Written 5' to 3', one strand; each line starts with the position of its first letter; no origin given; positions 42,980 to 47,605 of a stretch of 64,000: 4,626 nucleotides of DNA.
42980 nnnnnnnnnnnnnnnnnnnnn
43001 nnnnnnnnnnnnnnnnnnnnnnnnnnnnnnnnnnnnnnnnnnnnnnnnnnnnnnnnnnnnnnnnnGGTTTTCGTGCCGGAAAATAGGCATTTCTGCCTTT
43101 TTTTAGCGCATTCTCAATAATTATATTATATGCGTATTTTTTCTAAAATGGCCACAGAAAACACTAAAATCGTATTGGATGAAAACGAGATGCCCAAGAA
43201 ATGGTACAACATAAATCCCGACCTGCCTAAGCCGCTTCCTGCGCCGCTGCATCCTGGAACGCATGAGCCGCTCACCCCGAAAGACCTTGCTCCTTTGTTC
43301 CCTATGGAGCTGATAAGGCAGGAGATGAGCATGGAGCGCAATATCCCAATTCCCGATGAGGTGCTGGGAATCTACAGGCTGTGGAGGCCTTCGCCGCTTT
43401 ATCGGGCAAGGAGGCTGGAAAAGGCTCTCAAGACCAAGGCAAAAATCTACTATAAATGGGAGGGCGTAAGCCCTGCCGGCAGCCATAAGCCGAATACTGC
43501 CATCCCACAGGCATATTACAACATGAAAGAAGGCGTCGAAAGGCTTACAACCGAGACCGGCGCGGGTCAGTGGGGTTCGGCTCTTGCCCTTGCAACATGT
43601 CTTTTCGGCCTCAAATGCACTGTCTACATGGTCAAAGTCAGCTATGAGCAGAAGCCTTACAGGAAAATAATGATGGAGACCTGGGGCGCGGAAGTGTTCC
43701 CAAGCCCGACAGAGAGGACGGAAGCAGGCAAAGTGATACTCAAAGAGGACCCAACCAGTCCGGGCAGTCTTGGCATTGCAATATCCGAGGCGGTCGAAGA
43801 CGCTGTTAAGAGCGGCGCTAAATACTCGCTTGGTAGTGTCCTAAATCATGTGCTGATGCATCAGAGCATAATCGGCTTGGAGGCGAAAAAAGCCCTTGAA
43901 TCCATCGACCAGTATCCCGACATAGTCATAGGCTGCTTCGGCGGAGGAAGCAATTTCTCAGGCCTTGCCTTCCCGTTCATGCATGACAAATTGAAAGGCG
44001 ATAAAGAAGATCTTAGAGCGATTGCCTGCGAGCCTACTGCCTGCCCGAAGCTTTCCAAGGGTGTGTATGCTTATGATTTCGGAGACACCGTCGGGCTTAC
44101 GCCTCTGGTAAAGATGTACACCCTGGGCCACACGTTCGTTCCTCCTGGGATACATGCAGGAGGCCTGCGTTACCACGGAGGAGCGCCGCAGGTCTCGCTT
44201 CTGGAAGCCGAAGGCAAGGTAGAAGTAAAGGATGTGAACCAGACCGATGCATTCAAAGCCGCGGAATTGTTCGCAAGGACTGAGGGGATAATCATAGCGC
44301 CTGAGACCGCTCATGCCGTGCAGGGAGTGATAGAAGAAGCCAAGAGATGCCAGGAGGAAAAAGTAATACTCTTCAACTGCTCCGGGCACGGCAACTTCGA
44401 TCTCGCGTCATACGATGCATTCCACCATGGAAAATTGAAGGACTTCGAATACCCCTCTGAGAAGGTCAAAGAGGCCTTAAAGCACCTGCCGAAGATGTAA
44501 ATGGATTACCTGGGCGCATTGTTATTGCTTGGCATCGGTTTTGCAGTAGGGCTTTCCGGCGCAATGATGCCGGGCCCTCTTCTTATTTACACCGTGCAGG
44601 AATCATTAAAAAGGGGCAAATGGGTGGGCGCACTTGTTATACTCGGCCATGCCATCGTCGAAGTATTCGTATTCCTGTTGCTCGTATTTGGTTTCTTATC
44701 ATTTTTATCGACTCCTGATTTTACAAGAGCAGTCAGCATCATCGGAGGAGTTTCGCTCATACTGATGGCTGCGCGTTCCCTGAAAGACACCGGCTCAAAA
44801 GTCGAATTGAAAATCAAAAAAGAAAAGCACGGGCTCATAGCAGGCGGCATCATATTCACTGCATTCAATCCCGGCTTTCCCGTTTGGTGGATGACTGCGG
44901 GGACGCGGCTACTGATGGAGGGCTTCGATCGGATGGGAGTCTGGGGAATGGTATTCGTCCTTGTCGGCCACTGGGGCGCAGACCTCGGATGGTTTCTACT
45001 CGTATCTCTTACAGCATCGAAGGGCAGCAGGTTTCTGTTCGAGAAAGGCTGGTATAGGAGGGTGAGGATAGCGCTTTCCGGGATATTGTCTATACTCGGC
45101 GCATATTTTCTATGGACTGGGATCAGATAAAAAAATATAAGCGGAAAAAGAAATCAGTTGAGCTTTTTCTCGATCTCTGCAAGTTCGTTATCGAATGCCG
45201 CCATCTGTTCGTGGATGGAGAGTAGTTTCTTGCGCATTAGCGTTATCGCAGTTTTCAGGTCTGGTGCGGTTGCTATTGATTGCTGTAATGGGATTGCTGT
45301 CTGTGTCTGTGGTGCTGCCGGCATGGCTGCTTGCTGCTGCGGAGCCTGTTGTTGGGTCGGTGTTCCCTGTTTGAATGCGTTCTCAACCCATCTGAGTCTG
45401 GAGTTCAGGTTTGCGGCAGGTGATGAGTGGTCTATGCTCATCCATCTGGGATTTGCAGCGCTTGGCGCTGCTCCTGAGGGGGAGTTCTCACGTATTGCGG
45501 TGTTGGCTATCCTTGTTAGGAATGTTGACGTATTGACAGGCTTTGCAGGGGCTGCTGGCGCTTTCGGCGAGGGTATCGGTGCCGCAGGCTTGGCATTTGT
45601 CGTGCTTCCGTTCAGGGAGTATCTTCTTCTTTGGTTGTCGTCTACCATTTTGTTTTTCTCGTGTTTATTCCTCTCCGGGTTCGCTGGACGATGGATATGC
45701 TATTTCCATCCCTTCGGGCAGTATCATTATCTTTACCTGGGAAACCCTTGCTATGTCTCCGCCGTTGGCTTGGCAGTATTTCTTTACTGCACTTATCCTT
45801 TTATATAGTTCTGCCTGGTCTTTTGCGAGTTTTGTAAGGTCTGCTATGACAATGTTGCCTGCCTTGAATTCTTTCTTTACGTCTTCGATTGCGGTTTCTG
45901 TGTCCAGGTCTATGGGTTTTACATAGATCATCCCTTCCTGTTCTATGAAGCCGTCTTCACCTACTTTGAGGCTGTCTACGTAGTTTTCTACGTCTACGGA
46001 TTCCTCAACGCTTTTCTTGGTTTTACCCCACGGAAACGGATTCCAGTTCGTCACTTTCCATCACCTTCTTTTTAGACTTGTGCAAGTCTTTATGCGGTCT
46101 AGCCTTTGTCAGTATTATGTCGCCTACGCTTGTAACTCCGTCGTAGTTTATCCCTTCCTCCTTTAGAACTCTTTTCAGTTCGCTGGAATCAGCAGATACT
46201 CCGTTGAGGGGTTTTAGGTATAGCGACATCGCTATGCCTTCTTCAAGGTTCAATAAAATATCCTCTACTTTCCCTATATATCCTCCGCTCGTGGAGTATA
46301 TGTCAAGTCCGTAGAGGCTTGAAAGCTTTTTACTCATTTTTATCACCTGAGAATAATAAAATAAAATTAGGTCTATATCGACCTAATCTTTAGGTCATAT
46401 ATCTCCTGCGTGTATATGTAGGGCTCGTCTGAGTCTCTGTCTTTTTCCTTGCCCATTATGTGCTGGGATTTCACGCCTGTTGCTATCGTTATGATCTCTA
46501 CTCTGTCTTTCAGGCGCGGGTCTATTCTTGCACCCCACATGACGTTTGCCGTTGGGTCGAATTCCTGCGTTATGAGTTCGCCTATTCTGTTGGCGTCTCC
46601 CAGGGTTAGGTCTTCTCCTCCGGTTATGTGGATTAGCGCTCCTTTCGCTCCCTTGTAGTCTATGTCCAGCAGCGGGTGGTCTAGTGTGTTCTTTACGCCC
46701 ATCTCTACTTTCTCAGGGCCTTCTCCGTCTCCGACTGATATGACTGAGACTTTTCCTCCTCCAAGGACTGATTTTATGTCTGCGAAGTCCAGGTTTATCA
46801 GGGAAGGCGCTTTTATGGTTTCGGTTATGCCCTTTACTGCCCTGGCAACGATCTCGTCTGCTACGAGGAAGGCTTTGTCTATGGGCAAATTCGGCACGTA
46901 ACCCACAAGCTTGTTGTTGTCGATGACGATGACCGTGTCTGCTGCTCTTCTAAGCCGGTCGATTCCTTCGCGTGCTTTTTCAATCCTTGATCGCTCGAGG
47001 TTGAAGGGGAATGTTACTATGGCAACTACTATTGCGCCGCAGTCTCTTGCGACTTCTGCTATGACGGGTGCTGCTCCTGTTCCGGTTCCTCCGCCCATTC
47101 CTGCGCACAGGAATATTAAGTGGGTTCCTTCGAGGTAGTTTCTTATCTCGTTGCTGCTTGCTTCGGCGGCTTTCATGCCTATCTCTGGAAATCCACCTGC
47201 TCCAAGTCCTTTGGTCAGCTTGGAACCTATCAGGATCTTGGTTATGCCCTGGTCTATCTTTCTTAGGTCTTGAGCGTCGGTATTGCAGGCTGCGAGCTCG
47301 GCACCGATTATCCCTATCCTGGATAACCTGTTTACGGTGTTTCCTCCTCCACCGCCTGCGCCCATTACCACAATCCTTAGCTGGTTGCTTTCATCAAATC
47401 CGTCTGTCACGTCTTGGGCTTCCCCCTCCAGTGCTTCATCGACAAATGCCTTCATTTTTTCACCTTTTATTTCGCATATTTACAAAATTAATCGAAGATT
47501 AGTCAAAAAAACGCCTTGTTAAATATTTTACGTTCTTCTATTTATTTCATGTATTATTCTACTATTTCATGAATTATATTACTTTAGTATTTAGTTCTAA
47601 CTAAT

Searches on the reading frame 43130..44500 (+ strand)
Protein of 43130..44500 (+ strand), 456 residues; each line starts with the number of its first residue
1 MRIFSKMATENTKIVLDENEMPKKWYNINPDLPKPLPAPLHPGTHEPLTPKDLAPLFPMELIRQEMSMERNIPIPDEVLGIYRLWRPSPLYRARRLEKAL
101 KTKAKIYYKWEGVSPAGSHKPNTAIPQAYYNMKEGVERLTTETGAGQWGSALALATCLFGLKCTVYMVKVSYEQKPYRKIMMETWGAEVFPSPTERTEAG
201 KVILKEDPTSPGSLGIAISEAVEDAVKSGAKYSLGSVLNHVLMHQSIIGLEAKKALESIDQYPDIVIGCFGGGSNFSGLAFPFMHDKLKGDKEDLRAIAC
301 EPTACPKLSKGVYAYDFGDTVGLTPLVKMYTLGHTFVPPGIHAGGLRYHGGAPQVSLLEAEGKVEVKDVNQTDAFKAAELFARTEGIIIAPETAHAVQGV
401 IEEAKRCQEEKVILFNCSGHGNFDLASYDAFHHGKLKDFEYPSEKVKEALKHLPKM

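Call 11: search_protein_families(library=pfam, proteins=[window:43130-44500:+])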
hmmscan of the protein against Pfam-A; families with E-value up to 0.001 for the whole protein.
window:43130-44500:+ (456 aa): 1 family
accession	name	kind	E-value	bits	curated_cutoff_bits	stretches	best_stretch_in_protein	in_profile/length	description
PF00291.31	PALP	-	3.9e-38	131.9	35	1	84-419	4-295/295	Pyridoxal-phosphate dependent enzyme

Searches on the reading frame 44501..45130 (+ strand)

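Call 11: search_protein_families(library=pfam, proteins=[window:44501-45130:+])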
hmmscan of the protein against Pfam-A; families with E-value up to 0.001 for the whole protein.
window:44501-45130:+ (209 aa): 1 family
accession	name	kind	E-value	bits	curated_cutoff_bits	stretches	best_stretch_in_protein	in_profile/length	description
PF01810.24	LysE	-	7.7e-28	97.7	25.6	1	18-204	1-190/193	LysE type translocator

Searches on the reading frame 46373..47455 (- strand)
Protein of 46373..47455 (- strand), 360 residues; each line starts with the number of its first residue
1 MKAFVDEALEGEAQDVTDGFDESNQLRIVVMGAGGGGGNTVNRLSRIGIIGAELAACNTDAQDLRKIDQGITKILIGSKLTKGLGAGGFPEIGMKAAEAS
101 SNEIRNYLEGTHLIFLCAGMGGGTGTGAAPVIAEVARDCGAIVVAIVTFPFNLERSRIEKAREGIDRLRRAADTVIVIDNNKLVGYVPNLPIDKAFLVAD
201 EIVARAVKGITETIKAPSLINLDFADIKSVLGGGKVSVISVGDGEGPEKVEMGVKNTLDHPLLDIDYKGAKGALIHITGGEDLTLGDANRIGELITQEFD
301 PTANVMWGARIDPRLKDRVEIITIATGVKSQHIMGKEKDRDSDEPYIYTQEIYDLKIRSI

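Call 11: search_protein_families(library=pfam, proteins=[window:46373-47455:-])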
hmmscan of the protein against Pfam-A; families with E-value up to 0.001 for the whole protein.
window:46373-47455:- (360 aa): 2 families
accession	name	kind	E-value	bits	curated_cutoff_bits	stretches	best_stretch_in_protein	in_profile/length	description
PF00091.31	Tubulin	-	1.2e-44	153.3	33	1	27-186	1-188/190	Tubulin/FtsZ family, GTPase domain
PF12327.13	FtsZ_C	-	2.4e-29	101.9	27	1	237-329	3-95/95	FtsZ family, C-terminal domain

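Call 25: find_encoding_contigs(protein=window:46373-47455:-, flank=10000, max_places=10)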
Protein window:46373-47455:- (360 aa): no gene with exactly this product is on record in the collection.
